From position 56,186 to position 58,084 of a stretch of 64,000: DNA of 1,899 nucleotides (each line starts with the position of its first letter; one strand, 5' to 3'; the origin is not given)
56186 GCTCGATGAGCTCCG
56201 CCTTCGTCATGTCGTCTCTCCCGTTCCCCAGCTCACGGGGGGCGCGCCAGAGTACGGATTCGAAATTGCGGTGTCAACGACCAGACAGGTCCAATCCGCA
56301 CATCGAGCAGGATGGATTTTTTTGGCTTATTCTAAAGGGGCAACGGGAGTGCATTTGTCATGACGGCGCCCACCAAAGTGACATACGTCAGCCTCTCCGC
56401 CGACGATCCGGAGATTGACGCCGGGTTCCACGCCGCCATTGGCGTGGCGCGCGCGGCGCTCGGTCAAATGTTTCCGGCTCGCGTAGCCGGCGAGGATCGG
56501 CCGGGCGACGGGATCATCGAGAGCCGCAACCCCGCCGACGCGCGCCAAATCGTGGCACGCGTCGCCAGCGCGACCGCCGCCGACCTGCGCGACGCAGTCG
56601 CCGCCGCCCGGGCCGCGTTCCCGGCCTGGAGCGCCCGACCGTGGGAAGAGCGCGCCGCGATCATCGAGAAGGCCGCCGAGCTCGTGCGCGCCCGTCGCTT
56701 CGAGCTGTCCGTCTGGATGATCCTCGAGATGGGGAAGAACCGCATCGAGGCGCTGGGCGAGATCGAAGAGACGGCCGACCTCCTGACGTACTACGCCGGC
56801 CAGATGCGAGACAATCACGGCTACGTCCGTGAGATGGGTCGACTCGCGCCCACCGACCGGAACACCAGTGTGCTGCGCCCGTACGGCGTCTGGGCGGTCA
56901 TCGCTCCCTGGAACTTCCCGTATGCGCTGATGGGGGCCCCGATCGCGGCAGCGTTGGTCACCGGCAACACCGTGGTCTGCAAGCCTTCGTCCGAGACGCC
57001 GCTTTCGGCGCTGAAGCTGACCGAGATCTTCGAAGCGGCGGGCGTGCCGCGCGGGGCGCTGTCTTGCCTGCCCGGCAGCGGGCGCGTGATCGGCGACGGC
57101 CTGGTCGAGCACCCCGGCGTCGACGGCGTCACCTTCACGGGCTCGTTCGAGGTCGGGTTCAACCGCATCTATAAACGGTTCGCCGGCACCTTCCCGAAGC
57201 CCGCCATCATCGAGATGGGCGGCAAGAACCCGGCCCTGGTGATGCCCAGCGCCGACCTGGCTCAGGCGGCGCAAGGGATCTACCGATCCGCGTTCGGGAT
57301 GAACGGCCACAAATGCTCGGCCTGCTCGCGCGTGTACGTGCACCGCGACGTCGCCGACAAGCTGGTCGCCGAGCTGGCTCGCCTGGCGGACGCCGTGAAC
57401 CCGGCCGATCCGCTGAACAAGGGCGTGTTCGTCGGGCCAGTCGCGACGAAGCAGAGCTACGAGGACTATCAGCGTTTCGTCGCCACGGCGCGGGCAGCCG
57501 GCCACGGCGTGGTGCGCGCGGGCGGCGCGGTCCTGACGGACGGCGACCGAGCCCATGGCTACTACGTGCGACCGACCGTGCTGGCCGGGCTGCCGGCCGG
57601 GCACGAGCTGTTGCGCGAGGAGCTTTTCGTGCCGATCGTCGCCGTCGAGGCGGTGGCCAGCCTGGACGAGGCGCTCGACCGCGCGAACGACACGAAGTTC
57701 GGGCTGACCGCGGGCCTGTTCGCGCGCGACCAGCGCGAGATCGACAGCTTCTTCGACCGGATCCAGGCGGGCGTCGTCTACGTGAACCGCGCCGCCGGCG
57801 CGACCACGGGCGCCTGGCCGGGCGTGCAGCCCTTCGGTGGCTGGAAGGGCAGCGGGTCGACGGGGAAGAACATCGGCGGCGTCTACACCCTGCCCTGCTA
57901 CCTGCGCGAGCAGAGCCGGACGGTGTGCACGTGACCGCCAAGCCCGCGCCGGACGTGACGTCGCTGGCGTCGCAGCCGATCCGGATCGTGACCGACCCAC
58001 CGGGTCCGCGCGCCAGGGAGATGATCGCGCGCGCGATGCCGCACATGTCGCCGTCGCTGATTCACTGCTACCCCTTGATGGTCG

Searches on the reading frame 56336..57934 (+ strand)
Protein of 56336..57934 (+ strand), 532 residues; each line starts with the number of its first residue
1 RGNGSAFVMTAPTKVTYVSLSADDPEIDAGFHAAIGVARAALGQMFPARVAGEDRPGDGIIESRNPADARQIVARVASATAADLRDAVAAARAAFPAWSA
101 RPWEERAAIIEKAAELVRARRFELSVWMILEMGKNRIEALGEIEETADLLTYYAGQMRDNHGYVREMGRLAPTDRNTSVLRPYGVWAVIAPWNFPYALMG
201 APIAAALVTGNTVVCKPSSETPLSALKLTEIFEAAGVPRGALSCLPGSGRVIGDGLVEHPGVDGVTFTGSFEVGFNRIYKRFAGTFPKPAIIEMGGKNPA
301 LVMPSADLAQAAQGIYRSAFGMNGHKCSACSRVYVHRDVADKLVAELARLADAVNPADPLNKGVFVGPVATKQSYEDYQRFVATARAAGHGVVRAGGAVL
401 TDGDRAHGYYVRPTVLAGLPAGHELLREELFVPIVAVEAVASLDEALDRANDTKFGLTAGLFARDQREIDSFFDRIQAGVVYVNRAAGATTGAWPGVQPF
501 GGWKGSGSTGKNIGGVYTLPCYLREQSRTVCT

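Call 44: search_protein_families(library=pfam, proteins=[window:56336-57934:+], max_evalue=0.0001)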
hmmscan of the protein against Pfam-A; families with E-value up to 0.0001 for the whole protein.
window:56336-57934:+ (532 aa): 1 family
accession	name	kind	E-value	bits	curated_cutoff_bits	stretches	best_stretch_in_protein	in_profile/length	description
PF00171.27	Aldedh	-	5.2e-138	460.9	23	1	61-523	9-456/461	Aldehyde dehydrogenase family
